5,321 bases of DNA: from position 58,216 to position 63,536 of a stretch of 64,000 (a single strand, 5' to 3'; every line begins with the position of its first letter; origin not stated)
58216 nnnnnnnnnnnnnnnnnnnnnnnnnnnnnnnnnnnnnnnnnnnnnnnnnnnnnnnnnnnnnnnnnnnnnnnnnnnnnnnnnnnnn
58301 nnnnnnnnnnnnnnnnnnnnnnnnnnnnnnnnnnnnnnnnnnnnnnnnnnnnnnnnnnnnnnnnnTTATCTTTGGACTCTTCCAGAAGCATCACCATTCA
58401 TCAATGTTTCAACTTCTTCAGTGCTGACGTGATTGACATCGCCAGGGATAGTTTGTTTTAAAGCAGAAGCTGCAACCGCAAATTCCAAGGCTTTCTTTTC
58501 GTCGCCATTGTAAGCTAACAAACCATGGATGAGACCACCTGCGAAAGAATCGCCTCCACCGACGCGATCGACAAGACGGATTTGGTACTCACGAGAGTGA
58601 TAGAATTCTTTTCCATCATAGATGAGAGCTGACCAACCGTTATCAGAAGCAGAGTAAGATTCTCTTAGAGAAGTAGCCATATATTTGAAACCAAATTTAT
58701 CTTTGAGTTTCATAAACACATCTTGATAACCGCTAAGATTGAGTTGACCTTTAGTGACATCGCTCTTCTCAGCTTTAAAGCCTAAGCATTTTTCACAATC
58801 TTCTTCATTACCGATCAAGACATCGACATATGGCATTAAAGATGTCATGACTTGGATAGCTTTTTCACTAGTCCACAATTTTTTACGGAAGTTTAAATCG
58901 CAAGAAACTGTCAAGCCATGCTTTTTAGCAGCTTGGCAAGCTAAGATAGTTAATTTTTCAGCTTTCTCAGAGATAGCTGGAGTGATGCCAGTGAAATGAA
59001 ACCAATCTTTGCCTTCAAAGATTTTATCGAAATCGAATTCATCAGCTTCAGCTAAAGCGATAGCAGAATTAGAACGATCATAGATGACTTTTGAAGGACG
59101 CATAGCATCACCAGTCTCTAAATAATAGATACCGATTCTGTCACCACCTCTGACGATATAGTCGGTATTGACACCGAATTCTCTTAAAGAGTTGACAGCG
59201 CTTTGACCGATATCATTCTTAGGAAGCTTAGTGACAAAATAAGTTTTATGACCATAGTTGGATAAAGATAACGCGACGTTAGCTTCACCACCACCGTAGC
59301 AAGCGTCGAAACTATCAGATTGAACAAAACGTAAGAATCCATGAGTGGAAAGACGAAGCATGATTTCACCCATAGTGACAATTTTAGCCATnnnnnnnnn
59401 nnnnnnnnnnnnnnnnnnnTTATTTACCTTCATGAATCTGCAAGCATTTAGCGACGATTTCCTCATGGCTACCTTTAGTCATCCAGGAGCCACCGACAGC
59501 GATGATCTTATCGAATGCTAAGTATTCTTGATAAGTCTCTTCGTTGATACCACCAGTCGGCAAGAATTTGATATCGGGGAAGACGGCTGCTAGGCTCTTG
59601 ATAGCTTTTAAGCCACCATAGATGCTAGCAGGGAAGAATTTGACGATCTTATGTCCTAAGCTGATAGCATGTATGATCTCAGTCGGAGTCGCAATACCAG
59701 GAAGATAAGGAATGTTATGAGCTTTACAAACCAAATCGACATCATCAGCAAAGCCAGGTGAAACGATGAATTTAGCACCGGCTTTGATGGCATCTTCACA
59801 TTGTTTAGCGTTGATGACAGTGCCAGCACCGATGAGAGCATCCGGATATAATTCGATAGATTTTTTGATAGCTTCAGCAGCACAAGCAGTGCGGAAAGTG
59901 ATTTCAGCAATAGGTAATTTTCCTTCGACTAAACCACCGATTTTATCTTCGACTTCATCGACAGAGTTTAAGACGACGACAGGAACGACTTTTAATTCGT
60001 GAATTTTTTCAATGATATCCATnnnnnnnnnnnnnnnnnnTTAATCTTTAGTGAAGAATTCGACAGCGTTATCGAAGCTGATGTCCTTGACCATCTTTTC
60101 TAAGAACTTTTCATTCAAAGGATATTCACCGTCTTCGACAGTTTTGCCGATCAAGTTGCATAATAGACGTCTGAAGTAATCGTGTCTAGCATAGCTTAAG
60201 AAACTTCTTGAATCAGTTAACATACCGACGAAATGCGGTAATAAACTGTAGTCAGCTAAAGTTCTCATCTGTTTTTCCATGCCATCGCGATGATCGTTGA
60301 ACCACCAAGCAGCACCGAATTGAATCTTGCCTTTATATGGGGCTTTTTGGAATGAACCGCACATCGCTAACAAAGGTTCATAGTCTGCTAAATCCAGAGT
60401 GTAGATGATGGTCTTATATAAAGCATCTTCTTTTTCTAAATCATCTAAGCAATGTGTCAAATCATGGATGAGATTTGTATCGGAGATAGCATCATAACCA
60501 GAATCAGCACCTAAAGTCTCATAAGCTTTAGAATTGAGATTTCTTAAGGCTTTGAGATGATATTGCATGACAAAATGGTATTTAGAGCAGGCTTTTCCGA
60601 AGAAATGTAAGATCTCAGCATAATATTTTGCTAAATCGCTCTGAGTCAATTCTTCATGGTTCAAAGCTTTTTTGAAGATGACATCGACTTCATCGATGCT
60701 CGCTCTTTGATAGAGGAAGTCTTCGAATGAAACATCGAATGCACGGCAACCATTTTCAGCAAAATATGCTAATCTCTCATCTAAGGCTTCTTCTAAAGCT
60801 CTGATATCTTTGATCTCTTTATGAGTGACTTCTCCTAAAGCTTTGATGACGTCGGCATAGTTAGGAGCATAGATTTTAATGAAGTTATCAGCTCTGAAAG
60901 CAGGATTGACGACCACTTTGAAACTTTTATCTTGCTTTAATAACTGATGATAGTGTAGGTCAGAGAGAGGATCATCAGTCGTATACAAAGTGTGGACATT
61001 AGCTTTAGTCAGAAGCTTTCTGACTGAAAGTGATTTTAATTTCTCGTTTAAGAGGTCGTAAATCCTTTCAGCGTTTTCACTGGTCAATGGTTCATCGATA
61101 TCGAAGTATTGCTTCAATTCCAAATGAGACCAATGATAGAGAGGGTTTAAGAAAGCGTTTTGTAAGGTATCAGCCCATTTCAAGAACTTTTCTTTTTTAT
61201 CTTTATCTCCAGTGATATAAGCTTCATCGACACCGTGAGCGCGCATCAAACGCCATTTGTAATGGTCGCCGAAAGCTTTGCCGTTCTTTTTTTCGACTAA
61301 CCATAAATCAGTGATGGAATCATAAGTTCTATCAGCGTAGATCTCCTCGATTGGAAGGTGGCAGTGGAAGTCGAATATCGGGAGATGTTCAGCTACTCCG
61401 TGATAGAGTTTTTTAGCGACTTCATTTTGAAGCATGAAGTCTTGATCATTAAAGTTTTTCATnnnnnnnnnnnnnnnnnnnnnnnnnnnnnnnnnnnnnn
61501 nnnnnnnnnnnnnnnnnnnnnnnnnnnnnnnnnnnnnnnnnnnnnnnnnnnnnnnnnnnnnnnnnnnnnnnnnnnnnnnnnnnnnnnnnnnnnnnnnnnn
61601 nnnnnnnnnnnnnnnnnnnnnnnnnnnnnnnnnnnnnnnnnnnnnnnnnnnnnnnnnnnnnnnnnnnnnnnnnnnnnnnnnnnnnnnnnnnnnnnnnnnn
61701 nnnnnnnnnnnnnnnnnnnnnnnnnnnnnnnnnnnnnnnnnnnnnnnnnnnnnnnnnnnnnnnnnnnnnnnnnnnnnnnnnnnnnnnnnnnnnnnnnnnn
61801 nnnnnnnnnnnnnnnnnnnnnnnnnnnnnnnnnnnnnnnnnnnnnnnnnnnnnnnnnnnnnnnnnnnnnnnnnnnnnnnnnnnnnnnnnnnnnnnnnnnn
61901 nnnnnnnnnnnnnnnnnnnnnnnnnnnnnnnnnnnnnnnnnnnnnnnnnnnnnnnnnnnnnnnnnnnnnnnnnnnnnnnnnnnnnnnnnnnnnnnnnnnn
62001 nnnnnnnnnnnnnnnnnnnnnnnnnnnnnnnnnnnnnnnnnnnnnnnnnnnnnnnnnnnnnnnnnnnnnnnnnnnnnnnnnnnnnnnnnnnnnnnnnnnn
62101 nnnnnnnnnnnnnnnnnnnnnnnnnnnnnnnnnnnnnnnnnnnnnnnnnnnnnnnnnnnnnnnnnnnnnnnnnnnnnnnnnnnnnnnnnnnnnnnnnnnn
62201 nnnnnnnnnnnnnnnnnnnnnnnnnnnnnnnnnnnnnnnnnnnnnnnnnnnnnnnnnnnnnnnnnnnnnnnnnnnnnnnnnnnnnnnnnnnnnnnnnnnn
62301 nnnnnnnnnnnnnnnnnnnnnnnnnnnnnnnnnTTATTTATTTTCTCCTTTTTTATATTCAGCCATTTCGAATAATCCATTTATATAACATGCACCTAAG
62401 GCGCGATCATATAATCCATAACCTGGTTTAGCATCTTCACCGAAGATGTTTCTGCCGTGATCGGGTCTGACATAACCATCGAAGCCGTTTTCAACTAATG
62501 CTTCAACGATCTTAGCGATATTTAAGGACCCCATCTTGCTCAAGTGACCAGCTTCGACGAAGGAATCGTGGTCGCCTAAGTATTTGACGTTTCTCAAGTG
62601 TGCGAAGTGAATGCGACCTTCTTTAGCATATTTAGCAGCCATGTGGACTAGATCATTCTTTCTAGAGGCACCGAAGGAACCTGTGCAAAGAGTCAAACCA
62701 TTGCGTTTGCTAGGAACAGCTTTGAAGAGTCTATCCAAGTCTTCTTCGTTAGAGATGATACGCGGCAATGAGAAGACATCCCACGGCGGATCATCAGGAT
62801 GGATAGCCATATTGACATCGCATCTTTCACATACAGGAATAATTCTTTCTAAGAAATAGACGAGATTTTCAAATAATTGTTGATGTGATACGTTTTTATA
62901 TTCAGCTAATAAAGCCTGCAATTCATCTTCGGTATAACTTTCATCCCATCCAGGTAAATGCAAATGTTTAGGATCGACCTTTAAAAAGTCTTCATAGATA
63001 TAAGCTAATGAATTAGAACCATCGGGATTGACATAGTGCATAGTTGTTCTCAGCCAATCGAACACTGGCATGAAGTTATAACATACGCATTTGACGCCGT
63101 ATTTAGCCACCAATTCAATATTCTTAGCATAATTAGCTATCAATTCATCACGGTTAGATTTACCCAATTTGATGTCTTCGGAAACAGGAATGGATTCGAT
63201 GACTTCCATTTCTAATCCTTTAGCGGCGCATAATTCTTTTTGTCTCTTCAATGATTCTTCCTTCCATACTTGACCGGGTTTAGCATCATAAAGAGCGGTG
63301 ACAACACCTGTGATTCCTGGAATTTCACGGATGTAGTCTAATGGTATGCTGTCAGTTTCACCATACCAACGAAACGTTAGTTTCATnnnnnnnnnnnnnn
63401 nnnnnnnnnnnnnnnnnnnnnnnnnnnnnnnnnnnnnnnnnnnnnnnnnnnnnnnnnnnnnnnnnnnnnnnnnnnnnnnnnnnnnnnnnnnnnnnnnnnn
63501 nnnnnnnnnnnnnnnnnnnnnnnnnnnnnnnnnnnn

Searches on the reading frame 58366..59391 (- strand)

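Call 5: search_protein_families(library=pfam, proteins=[window:58366-59391:-])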
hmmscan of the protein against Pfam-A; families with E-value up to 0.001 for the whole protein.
window:58366-59391:- (341 aa): 1 family
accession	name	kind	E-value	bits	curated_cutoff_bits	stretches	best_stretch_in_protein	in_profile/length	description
PF00294.29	PfkB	-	1.3e-34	120.4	25.8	2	2-211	2-206/302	pfkB family carbohydrate kinase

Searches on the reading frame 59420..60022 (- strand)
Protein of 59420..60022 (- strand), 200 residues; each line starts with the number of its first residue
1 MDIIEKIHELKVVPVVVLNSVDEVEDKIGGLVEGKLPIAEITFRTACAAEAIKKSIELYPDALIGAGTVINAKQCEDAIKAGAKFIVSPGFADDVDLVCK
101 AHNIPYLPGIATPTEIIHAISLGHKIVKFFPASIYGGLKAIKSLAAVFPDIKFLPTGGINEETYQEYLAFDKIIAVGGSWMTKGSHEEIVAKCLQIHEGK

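Call 5: search_protein_families(library=pfam, proteins=[window:59420-60022:-])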
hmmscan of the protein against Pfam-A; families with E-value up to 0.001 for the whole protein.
window:59420-60022:- (200 aa): 1 family
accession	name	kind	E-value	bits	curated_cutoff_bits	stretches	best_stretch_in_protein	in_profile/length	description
PF01081.25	Aldolase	-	3.1e-62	210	27.8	1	3-185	1-183/196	KDPG and KHG aldolase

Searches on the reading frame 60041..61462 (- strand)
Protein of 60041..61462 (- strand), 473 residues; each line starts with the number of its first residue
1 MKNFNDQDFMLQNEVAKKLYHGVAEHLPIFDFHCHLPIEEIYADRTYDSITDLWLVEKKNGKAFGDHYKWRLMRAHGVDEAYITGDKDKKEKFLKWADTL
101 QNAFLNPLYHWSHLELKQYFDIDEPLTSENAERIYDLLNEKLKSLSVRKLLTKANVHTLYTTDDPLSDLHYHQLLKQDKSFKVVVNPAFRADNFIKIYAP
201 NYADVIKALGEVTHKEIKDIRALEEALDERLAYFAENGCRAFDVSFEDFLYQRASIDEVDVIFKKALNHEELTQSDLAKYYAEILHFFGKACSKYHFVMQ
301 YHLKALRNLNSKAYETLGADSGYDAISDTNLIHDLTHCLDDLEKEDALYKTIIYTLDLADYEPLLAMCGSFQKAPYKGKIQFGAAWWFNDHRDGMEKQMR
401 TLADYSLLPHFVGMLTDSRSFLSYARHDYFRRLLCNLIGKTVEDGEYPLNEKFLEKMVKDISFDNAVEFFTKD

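Call 5: search_protein_families(library=pfam, proteins=[window:60041-61462:-])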
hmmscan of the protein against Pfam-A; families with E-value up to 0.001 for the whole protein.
window:60041-61462:- (473 aa): 1 family
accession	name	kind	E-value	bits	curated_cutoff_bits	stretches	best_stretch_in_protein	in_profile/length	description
PF02614.20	UxaC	-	3.1e-177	590.5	25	1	1-470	1-464/464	Glucuronate isomerase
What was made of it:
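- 58366..63386 (-): Glucuronate catabolic operon uxuA, uxuB (SDR), uxaC, kdgA, kdgK. Pfam, call 5.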

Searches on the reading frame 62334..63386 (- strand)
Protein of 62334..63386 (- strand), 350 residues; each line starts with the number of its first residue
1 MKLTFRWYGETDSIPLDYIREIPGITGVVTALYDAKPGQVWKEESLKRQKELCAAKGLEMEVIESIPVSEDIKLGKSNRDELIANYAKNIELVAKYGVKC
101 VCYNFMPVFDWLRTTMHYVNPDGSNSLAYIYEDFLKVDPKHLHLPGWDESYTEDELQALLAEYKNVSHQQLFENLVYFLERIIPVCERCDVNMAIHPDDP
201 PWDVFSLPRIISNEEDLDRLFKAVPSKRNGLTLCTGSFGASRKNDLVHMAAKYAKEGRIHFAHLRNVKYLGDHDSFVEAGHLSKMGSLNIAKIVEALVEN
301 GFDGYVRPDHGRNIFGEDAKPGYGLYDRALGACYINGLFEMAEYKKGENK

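Call 5: search_protein_families(library=pfam, proteins=[window:62334-63386:-])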
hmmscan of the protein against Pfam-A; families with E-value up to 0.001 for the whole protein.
window:62334-63386:- (350 aa): 2 families
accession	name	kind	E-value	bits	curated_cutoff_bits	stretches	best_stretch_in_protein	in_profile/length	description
PF03786.19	UxuA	-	2.9e-134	447.7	23.7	1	1-341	1-349/352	D-mannonate dehydratase (UxuA)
PF01261.30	AP_endonuc_2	-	1.7e-11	44.8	31.1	1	37-306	21-225/249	Xylose isomerase-like TIM barrel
